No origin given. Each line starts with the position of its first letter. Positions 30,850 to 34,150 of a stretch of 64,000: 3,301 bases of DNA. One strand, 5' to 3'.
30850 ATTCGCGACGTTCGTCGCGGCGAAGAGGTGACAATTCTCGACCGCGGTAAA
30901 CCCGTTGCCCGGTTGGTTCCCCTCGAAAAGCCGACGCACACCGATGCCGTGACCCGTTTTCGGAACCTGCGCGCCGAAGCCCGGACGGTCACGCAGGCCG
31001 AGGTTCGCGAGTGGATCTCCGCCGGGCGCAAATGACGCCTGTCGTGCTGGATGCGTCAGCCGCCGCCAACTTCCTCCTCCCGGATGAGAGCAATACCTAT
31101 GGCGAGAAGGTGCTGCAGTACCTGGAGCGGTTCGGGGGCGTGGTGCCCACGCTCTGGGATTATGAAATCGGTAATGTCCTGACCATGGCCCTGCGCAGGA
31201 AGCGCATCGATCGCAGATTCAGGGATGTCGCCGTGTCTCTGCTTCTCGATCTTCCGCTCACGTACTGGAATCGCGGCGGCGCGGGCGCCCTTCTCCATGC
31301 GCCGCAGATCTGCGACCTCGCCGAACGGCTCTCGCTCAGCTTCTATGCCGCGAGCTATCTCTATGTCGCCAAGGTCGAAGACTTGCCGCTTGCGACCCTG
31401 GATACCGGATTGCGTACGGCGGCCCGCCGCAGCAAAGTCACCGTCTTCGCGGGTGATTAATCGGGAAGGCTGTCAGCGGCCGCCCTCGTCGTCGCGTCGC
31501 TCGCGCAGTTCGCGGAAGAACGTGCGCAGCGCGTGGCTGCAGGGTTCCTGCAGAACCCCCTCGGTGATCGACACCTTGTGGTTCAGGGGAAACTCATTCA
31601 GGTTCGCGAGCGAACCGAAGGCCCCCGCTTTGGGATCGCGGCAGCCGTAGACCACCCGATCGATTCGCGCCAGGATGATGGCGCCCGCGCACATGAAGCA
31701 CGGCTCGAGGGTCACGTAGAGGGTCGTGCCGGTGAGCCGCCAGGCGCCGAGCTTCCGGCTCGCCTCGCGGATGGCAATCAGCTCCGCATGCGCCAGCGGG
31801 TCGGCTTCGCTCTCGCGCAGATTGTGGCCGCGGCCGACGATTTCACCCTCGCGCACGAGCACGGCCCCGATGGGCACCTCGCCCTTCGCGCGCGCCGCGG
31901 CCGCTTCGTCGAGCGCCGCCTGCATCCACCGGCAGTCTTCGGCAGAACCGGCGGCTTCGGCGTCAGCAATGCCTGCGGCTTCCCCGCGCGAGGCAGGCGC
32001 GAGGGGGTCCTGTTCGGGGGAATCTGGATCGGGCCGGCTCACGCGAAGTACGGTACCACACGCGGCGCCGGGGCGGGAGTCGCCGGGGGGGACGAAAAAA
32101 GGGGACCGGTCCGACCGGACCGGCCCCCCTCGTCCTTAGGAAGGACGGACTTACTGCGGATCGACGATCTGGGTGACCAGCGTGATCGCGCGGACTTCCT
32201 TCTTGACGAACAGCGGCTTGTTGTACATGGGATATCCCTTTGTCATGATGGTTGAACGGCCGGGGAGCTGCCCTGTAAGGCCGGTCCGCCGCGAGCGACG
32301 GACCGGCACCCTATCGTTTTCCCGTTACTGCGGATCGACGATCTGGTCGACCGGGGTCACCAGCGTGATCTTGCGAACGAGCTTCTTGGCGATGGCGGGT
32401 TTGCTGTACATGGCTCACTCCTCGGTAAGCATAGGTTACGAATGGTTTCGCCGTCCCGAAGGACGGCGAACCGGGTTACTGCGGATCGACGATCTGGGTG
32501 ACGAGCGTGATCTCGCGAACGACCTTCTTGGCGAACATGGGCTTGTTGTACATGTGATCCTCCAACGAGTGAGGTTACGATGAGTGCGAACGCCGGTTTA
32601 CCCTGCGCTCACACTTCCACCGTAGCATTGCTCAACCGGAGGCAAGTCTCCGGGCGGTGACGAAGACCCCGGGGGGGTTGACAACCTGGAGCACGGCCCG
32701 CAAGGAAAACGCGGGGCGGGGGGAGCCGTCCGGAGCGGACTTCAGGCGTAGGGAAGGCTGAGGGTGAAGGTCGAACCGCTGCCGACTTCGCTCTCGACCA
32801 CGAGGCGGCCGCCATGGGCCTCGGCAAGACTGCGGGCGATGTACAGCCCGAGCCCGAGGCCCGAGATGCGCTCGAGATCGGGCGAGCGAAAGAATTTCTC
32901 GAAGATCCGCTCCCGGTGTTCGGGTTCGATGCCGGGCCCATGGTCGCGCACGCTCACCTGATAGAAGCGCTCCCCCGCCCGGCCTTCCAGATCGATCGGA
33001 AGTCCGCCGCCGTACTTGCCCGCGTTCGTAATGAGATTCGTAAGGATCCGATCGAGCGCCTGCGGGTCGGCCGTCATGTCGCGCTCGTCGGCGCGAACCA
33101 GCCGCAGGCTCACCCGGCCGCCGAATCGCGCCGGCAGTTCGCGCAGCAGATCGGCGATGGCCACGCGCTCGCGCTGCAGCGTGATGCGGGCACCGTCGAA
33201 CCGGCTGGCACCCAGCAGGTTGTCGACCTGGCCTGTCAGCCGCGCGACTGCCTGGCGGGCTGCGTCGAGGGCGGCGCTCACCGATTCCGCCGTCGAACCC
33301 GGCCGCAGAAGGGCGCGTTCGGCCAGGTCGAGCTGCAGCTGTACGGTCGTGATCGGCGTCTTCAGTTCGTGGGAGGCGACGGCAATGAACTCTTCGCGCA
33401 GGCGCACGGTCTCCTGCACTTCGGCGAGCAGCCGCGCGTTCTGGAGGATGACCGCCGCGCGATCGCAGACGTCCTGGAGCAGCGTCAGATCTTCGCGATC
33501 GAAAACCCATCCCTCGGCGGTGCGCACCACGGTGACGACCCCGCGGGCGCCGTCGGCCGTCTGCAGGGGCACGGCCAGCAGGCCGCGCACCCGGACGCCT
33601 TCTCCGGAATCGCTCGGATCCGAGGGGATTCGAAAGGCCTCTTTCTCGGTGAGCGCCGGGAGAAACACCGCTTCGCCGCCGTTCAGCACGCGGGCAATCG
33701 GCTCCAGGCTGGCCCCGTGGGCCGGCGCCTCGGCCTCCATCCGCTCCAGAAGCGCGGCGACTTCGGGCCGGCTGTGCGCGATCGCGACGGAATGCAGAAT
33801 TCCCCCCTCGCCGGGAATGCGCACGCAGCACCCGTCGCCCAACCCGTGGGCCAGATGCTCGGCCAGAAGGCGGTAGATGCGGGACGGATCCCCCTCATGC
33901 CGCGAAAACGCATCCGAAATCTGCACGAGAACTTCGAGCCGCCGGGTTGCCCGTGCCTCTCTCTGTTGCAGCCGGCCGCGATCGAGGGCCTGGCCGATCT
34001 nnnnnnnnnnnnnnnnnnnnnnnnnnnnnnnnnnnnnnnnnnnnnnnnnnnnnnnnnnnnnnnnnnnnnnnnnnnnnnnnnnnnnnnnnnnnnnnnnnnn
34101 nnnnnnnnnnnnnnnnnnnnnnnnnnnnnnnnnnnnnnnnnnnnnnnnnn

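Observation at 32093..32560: Tandem array of three paralogous 25-28-aa ORFs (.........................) with individual SDs, inter-copy hairpins and a dedicated terminator: candidate RiPP-precursor or small-protein family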

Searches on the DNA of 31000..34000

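Call 5: search_rna_families(source=window, start=31000, end=34000, threshold=evalue, max_evalue=1)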
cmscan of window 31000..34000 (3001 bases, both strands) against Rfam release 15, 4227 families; matches with E-value up to 1: 2.
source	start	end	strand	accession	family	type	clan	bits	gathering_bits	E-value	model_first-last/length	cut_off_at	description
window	33400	33493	+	RF02507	Atu_Ti3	Gene; sRNA;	-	22.7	50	0.097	1-89/89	no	Rhizobiales sRNA Atu_Ti3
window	32445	32477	-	RF00126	ryfA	Gene; sRNA;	-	19.8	80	0.036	262-294/296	no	ryfA RNA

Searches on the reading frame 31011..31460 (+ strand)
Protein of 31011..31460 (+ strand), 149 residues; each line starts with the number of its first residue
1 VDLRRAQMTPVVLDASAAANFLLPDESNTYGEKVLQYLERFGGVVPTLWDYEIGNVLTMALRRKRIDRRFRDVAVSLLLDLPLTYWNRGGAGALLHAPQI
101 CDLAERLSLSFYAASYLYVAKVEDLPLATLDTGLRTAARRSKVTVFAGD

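Call 52: search_protein_families(library=pfam, proteins=[window:31011-31460:+], max_evalue=0.001)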
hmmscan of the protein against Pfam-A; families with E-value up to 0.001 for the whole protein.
window:31011-31460:+ (149 aa): 1 family
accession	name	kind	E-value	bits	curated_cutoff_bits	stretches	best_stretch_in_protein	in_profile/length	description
PF01850.27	PIN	-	1.4e-05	26.1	23.6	1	11-138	1-118/120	PIN domain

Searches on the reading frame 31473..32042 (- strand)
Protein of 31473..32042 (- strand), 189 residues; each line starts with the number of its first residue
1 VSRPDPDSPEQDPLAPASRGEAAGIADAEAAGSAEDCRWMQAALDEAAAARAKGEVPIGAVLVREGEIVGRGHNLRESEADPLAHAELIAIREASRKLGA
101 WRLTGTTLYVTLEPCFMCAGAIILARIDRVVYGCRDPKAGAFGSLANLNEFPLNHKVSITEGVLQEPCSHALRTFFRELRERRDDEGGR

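Call 28: search_protein_families(library=pfam, proteins=[window:31473-32042:-], max_evalue=0.001)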
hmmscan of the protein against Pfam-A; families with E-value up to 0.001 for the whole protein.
window:31473-32042:- (189 aa): 3 families
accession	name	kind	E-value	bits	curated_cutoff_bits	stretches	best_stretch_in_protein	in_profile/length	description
PF14437.12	MafB19-deam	-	9.7e-39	132.9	27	1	36-180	3-142/142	MafB19-like deaminase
PF00383.29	dCMP_cyt_deam_1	-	3.5e-31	107.6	25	1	35-134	3-102/102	Cytidine and deoxycytidylate deaminase zinc-binding region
PF14439.12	Bd3614-deam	-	1.4e-07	31.9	38.5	1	60-157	13-111/113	Bd3614-like deaminase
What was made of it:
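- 31473..31925 (-): tadA (tRNA adenosine-34 deaminase), the only gene always linked to the array. It is listed as context, not as a proven functional part. Pfam hits (call 28).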

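Call 30: find_homologous_proteins(query=window:31473-32042:-, max_evalue=1e-40)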
Query window:31473-32042:- (189 aa): 5694 proteins with E <= 1e-40 among 8000 candidates; the best 120 are listed.
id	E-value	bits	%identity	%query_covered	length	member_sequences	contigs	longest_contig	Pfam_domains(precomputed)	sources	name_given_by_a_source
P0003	9.6e-93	327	100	79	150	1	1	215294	PF00383.30,PF14437.13,PF14439.13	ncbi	-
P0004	7.2e-65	236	70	81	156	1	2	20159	PF00383.30,PF14437.13,PF14439.13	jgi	jgi:tRNA(adenine34) deaminase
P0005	1.2e-64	236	71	81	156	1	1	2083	PF00383.30,PF14437.13,PF14439.13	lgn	-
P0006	6.1e-64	233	73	78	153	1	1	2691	PF00383.30,PF14437.13,PF14439.13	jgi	jgi:tRNA(adenine34) deaminase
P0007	1.3e-63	232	70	78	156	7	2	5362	PF00383.30,PF14437.13,PF14439.13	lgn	-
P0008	1.4e-63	232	68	71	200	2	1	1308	PF00383.30,PF14437.13,PF14439.13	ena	-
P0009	7.1e-63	230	72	77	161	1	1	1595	PF00383.30,PF14437.13,PF14439.13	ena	-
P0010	2.0e-62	228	72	77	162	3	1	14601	PF00383.30,PF14437.13,PF14439.13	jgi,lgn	jgi:tRNA(adenine34) deaminase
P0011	3.2e-60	221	69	76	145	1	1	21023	PF00383.30,PF14437.13,PF14439.13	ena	-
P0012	1.9e-59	219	68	78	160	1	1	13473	PF00383.30,PF14437.13,PF14439.13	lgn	-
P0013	6.2e-59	217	68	78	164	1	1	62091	PF00383.30,PF14437.13,PF14439.13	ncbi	ncbi:tRNA adenosine(34) deaminase TadA [Bacillaceae bacterium]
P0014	3.1e-58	215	66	79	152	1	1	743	PF00383.30,PF14437.13,PF14439.13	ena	-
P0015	1.9e-57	212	65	77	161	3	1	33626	PF00383.30,PF14437.13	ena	-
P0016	3.2e-57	212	67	76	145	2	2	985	PF00383.30,PF14437.13,PF14439.13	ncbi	-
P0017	5.3e-57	211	68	77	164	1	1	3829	PF00383.30,PF14437.13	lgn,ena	-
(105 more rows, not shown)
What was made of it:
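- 31473..31925 (-): The 150-aa product is P0003 (call 30).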

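Call 31: find_encoding_contigs(protein=P0004, flank=6000, max_places=3)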
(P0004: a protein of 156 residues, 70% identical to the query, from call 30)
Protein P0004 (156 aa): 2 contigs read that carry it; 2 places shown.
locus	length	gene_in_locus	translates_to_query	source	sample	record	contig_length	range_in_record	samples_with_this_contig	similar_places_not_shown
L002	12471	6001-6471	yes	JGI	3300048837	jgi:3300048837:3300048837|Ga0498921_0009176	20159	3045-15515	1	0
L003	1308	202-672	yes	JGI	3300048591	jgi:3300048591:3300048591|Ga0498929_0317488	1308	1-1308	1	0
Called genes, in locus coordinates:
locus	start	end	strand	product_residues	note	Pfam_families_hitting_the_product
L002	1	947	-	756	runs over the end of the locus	PF02861:Clp_N, PF13191:AAA_16, PF23569:NBD_SMAX1 (weak), PF00004:AAA, PF17871:AAA_lid_9, PF00004:AAA (weak), PF07724:AAA_2, PF10431:ClpB_D2-small, +14 more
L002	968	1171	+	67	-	-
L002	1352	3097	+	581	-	PF00795:CN_hydrolase, PF02540:NAD_synthase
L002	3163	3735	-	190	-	PF10604:Polyketide_cyc2, PF03364:Polyketide_cyc (weak)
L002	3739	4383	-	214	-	-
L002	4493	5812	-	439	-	PF05195:AMP_N, PF00557:Peptidase_M24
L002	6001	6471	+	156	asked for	PF00383:dCMP_cyt_deam_1, PF14437:MafB19-deam, PF14439:Bd3614-deam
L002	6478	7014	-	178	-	PF13411:MerR_1, PF00376:MerR (weak)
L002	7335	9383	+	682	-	PF01590:GAF, PF13185:GAF_2, PF00989:PAS, PF08448:PAS_4, PF13426:PAS_9, PF08448:PAS_4, PF00512:HisKA, PF02518:HATPase_c, +4 more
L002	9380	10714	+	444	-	PF00072:Response_reg, PF00158:Sigma54_activat, PF14532:Sigma54_activ_2, PF07728:AAA_5 (weak), PF25601:AAA_lid_14, PF02954:HTH_8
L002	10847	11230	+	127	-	PF00072:Response_reg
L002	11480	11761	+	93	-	-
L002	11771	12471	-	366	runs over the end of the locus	PF00072:Response_reg, PF01339:CheB_methylest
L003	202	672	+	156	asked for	PF00383:dCMP_cyt_deam_1, PF14437:MafB19-deam, PF14439:Bd3614-deam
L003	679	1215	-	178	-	PF13411:MerR_1, PF00376:MerR (weak)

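Call 32: find_encoding_contigs(protein=P0010, flank=6000, max_places=3)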
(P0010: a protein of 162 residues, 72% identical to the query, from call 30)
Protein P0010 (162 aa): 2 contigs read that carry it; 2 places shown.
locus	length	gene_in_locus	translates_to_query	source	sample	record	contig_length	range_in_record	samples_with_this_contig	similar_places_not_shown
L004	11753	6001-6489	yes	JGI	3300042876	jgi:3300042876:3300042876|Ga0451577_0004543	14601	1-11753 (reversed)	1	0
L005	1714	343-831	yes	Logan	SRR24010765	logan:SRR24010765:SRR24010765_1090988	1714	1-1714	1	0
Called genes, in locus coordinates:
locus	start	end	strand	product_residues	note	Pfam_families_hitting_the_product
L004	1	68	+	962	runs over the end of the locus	PF01833:TIG, PF25390:WD40_RLD, PF00415:RCC1, PF13540:RCC1_2, PF00415:RCC1, PF13540:RCC1_2, PF13540:RCC1_2, PF25390:WD40_RLD, +4 more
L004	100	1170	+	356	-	PF00248:Aldo_ket_red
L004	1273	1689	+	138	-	PF01814:Hemerythrin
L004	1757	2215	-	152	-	-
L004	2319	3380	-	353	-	PF04055:Radical_SAM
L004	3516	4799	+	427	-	-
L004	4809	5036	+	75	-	-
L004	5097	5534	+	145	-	-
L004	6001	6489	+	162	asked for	PF00383:dCMP_cyt_deam_1, PF14437:MafB19-deam, PF14439:Bd3614-deam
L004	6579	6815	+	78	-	PF02604:PhdYeFM_antitox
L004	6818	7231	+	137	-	PF01850:PIN (weak)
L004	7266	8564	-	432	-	PF00999:Na_H_Exchanger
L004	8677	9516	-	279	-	PF04909:Amidohydro_2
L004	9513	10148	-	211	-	PF00753:Lactamase_B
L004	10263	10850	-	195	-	-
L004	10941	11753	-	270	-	?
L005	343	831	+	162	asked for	PF00383:dCMP_cyt_deam_1, PF14437:MafB19-deam, PF14439:Bd3614-deam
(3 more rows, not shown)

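Call 33: find_encoding_contigs(protein=P0011, flank=6000, max_places=3)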
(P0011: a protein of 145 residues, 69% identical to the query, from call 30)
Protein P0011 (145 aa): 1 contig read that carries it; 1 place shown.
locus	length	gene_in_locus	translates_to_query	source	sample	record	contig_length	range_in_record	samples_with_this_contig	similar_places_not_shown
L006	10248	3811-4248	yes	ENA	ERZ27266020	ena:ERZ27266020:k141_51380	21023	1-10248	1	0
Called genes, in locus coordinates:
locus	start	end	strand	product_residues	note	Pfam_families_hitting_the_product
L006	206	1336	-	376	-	PF01555:N6_N4_Mtase (weak), PF01170:UPF0020 (faint)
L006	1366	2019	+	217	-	PF02698:DUF218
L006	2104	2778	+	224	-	-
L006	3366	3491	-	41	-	-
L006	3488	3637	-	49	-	-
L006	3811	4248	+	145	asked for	PF00383:dCMP_cyt_deam_1, PF14437:MafB19-deam, PF14439:Bd3614-deam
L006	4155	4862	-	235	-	-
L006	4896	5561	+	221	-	-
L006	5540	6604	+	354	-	PF00196:GerE (weak)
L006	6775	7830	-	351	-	PF02450:LCAT (weak), PF24322:Tle3 (weak)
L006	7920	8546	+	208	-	PF05014:Nuc_deoxyrib_tr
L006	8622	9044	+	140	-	PF12680:SnoaL_2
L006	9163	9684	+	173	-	PF09411:PagL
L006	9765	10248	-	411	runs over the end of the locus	PF01833:TIG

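Call 34: find_encoding_contigs(protein=P0012, flank=6000, max_places=3)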
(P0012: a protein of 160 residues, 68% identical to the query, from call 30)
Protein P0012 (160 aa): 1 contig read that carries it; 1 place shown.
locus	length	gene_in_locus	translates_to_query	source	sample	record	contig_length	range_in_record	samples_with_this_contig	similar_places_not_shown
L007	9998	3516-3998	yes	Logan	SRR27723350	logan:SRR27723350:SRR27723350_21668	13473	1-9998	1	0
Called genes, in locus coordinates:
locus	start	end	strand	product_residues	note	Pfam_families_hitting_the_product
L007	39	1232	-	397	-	PF01555:N6_N4_Mtase (weak), PF01170:UPF0020 (faint)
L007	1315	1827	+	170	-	PF02698:DUF218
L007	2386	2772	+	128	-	-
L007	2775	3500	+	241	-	-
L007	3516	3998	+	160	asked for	PF00383:dCMP_cyt_deam_1, PF14437:MafB19-deam, PF14439:Bd3614-deam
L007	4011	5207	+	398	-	PF00817:IMS, PF11798:IMS_HHH (weak), PF11799:IMS_C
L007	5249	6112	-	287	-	PF13174:TPR_6 (faint), PF13181:TPR_8 (faint), PF13428:TPR_14 (faint), PF23914:TPR_CcmH_CycH, PF00515:TPR_1 (weak), PF07719:TPR_2 (weak), PF13432:TPR_16 (weak), PF14559:TPR_19, +3 more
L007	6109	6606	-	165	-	PF03918:CcmH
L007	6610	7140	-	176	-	PF08534:Redoxin, PF00578:AhpC-TSA, PF00085:Thioredoxin, PF13098:Thioredoxin_2, PF13905:Thioredoxin_8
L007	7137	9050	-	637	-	PF01578:Cytochrom_C_asm, PF16327:CcmF_C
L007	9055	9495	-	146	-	PF03100:CcmE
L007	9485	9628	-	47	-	-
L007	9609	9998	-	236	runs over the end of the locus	PF01578:Cytochrom_C_asm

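Call 37: list_cluster_members(proteins=[P0001, P0003, P0011])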
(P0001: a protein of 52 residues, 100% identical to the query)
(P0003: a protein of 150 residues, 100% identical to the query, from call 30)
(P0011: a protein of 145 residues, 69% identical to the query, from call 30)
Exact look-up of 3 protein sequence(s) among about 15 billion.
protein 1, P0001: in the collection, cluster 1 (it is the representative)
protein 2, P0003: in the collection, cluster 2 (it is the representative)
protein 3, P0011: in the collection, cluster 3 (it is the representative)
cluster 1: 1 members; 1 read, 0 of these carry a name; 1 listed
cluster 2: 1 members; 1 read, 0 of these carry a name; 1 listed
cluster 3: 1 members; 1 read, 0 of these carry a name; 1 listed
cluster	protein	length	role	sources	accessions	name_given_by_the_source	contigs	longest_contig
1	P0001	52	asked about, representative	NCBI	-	-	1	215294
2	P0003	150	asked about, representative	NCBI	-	-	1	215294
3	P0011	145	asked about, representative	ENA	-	-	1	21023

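Call 38: find_encoding_contigs(protein=P0006, flank=6000, max_places=3)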
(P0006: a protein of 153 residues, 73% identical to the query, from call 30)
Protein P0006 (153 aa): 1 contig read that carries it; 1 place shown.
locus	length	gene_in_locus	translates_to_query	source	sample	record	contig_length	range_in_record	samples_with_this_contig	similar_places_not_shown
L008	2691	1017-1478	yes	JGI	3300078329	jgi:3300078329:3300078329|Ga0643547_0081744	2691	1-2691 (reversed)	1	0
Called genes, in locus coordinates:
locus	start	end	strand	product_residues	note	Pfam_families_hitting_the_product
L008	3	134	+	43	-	?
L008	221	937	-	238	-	-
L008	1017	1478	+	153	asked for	PF00383:dCMP_cyt_deam_1, PF14437:MafB19-deam, PF14439:Bd3614-deam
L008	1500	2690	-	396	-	?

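Call 39: find_encoding_contigs(protein=P0007, flank=6000, max_places=3)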
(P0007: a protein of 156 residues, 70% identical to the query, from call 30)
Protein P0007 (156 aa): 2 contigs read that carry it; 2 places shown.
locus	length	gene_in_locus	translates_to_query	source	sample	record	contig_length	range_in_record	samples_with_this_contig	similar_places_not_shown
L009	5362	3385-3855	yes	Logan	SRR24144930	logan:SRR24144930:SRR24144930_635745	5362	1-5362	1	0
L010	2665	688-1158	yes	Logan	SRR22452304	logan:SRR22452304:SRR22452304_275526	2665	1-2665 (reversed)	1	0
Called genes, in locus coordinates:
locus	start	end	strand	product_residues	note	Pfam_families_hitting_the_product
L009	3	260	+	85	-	?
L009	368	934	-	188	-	-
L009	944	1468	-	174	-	-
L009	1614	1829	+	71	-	-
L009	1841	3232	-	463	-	PF05195:AMP_N, PF00557:Peptidase_M24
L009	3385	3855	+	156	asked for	PF00383:dCMP_cyt_deam_1, PF14437:MafB19-deam, PF14439:Bd3614-deam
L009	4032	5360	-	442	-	?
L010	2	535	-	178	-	?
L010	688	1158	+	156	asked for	PF00383:dCMP_cyt_deam_1, PF14437:MafB19-deam, PF14439:Bd3614-deam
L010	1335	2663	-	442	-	?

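Call 40: find_encoding_contigs(protein=P0005, flank=6000, max_places=3)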
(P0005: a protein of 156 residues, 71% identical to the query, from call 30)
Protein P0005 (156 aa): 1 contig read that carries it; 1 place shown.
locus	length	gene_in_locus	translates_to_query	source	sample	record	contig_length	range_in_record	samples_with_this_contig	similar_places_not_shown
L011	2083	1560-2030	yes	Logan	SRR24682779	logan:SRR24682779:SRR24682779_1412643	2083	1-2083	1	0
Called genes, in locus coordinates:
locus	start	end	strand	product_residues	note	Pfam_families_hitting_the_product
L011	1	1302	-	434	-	?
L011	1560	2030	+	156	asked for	PF00383:dCMP_cyt_deam_1, PF14437:MafB19-deam, PF14439:Bd3614-deam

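Call 41: find_encoding_contigs(protein=P0009, flank=6000, max_places=3)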
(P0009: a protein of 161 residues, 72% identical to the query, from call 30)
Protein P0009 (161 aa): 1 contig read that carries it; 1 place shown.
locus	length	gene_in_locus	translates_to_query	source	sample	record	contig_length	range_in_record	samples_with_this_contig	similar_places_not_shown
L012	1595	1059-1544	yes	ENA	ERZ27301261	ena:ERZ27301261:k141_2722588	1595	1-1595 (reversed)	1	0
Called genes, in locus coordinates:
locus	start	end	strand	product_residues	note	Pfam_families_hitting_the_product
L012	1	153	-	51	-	?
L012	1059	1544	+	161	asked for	PF00383:dCMP_cyt_deam_1, PF14437:MafB19-deam, PF14439:Bd3614-deam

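Call 97: find_encoding_contigs(protein=P0013, flank=10000, max_places=2)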
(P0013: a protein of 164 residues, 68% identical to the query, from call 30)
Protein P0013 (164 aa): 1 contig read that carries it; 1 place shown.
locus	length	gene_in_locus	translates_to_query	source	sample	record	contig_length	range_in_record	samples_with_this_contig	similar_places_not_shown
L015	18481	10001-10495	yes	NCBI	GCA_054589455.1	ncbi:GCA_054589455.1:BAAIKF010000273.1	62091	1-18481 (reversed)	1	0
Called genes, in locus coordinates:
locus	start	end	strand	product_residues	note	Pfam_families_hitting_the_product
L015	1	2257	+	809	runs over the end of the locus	PF00521:DNA_topoisoIV, PF03989:DNA_gyraseA_C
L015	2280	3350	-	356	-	PF14175:YaaC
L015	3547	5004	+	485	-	PF00478:IMPDH, PF03060:NMO (faint), PF00571:CBS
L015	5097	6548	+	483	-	PF00768:Peptidase_S11, PF13354:Beta-lactamase2, PF07943:PBP5_C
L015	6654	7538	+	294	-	PF01680:SOR_SNZ, PF03060:NMO (faint), PF05690:ThiG (weak)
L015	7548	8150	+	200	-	PF01174:SNO, PF00117:GATase (faint), PF07685:GATase_3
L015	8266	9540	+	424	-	PF02403:Seryl_tRNA_N, PF00587:tRNA-synt_2b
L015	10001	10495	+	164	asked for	PF00383:dCMP_cyt_deam_1, PF14437:MafB19-deam, PF14439:Bd3614-deam (weak)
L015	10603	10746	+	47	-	-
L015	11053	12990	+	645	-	PF08439:Peptidase_M3_N, PF01432:Peptidase_M3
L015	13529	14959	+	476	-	PF13188:PAS_8 (faint), PF00989:PAS, PF08448:PAS_4 (weak), PF13426:PAS_9, PF00512:HisKA, PF02518:HATPase_c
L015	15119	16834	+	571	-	PF05496:RuvB_N (weak), PF06068:TIP49 (faint), PF13177:DNA_pol3_delta2, PF13604:AAA_30 (weak), PF00004:AAA, PF22608:DNAX_ATPase_lid, PF12169:DNA_pol3_gamma3, PF20964:DnaX_C, +1 more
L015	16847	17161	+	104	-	PF02575:YbaB_DNA_bd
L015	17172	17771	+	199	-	PF21176:RecR_HhH, PF02132:RecR_ZnF (weak), PF13662:Toprim_4, PF01751:Toprim, PF21175:RecR_C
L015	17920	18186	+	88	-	PF07441:BofA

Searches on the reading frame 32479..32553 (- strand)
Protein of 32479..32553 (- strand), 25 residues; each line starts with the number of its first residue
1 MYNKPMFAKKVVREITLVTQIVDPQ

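Call 3: search_protein_families(library=ncbifam, proteins=[window:32479-32553:-], max_evalue=10)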
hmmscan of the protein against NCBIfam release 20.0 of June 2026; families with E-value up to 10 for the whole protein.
seq(25 aa): 0 families

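Call 4: search_protein_families(library=pfam, proteins=[window:32479-32553:-], max_evalue=10)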
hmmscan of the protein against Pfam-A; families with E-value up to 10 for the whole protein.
seq(25 aa): 0 families

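Call 13: find_related_loci(query=A2, collection=viral_contigs, flank=3000)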
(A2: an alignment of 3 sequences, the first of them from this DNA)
Query A2 (25 aa) in viral_contigs; peptide patterns used: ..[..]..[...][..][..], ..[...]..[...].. (x = any residue, [..] = any of these).
60 stretches matched a pattern, but none encodes a relative of the query by tblastn (E <= 1e-3).

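Call 65: search_solved_structures(query=A7, max_evalue=10, show_alignments=3)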
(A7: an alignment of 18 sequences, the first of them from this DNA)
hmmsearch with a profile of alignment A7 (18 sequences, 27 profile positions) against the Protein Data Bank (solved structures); distinct sequences matched with E-value up to 10: 1.
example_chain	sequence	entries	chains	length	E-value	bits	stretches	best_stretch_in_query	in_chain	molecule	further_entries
6hpd_A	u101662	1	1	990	0.76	12.6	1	14-25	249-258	Beta-galactosidase (GH2)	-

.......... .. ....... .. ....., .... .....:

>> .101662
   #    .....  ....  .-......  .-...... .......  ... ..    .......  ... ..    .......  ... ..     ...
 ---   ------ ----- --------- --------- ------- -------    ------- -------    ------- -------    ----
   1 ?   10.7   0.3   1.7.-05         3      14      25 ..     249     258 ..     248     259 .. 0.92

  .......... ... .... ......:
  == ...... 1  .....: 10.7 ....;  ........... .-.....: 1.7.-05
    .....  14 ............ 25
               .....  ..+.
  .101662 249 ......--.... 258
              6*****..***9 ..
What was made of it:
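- Tried and rejected: A PDB profile search found nothing (call 65).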

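Call 66: search_protein_families(library=ncbifam, alignment_id=A7, max_evalue=10)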
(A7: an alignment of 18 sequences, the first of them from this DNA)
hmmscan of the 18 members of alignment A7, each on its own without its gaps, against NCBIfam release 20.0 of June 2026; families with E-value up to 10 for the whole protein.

A. member 1, seq(25 aa): 0 families

B. families by the number of members that match (of 18 scanned): 0 families
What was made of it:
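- Closest known: PqqA, the 23-29-aa precursor of the cofactor PQQ. Different: No Pfam or NCBIfam PqqA model matches (calls 3, 4, 66).
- Closest known: Mycofactocin precursor MftA and other cofactor-type RiPP precursors. Different: There is no sequence similarity, and NCBIfam gives no match (call 66).
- Tried and rejected: Curated families: Pfam and NCBIfam scans of the peptides found nothing (calls 3, 4, 66).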
